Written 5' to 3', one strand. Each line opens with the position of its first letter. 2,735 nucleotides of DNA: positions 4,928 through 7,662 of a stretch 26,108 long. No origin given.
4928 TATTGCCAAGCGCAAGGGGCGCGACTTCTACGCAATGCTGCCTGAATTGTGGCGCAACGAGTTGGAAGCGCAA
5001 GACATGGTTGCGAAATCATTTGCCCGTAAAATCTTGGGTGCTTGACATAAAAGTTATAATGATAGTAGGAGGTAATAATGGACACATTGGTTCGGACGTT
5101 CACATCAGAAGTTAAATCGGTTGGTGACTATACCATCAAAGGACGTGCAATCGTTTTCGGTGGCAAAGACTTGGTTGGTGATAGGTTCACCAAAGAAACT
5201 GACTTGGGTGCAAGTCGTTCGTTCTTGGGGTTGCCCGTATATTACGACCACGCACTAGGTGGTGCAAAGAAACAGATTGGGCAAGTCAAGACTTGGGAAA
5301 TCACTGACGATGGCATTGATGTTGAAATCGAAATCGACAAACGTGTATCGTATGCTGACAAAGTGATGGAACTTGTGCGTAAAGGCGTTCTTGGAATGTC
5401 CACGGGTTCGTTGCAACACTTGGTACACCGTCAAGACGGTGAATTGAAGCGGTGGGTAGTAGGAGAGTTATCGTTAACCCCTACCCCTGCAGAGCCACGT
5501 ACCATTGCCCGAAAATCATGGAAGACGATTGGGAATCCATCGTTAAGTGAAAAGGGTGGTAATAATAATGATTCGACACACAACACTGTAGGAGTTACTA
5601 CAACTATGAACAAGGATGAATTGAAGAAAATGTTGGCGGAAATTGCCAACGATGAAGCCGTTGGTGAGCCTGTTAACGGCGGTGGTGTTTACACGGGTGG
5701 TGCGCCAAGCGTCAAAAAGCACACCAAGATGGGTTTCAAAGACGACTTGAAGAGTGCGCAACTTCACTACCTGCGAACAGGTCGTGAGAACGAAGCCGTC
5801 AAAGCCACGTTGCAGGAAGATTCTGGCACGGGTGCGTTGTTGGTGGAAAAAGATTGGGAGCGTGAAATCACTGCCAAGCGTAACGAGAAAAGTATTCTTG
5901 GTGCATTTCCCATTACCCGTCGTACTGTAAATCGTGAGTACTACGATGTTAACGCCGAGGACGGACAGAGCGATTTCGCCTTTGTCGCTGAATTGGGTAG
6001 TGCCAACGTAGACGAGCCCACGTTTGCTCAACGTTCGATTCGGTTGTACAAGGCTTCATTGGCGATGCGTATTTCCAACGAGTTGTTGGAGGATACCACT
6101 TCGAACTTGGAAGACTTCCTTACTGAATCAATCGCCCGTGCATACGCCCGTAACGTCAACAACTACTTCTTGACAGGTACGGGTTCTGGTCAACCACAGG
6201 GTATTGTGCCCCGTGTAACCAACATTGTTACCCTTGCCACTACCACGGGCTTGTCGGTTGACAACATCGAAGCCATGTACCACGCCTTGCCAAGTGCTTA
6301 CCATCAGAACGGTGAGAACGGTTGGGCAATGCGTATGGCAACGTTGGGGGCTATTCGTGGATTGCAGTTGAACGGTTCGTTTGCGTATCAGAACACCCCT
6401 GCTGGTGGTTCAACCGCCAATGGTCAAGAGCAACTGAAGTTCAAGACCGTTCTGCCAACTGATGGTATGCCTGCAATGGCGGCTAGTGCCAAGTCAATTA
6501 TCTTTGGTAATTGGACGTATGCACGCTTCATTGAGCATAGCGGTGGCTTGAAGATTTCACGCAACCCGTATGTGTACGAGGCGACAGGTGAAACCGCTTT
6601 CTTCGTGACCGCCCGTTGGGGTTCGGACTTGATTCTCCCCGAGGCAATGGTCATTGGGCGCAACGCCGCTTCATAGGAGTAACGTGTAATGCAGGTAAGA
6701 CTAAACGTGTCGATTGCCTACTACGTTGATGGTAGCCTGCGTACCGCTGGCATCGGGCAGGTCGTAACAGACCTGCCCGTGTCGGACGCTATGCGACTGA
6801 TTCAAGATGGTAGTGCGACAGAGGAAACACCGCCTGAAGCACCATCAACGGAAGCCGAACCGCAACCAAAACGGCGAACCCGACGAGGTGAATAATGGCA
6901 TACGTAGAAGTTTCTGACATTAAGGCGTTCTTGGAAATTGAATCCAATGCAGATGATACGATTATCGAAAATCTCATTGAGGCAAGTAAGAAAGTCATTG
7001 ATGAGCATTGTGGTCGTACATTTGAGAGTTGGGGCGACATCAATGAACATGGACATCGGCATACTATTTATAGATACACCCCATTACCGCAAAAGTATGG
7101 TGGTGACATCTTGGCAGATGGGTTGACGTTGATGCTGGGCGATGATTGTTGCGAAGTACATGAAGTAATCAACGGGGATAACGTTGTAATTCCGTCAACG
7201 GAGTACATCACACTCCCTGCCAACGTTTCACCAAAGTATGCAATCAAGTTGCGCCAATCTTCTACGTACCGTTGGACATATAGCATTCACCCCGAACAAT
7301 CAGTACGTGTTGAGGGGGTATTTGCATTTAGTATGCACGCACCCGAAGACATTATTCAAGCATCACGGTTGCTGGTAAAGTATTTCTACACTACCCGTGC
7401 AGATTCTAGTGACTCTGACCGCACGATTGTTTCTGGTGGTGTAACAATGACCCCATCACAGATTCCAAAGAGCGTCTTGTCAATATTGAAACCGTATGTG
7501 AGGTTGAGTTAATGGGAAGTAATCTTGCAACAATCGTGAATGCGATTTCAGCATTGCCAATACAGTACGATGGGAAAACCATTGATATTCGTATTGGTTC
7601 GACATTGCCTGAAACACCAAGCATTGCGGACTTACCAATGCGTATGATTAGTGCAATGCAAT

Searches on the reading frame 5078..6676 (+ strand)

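Call 38: search_protein_families(library=phrogs, proteins=[window:5078-6676:+], max_evalue=0.01)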
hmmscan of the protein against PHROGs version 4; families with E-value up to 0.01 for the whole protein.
window:5078-6676:+ (532 aa): 7 families
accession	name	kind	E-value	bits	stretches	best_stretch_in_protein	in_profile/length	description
phrog_10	-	head and packaging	3.9e-41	142.8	1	180-531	315-637/752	major head protein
phrog_617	-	head and packaging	1.6e-25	91.1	2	216-514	311-607/626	major head protein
phrog_1623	-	head and packaging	1.4e-06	28.9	1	310-470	82-247/305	virion structural protein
phrog_80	-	head and packaging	1.5e-05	25.4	1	5-105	219-328/607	head maturation protease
phrog_7015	-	head and packaging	3.2e-05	24.6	1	63-154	56-146/240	head maturation protease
phrog_4523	-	head and packaging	0.00022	21.1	1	47-178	67-199/644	major head and protease protein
phrog_17162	-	unknown function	0.00038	21.6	1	452-524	6-77/85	-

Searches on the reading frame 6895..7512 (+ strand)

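Call 38: search_protein_families(library=phrogs, proteins=[window:6895-7512:+], max_evalue=0.01)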
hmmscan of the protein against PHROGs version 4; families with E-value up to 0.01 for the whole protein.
window:6895-7512:+ (205 aa): 4 families
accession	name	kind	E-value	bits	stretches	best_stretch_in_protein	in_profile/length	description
phrog_442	-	connector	9.5e-12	45.8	2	1-44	85-128/270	head-tail adaptor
phrog_40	-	connector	1.7e-11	45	1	1-50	39-91/201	head-tail adaptor Ad1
phrog_1161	-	connector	0.00015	23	0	13-45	12-44/106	head-tail adaptor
phrog_749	-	unknown function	0.0037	18.4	1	6-44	10-47/99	-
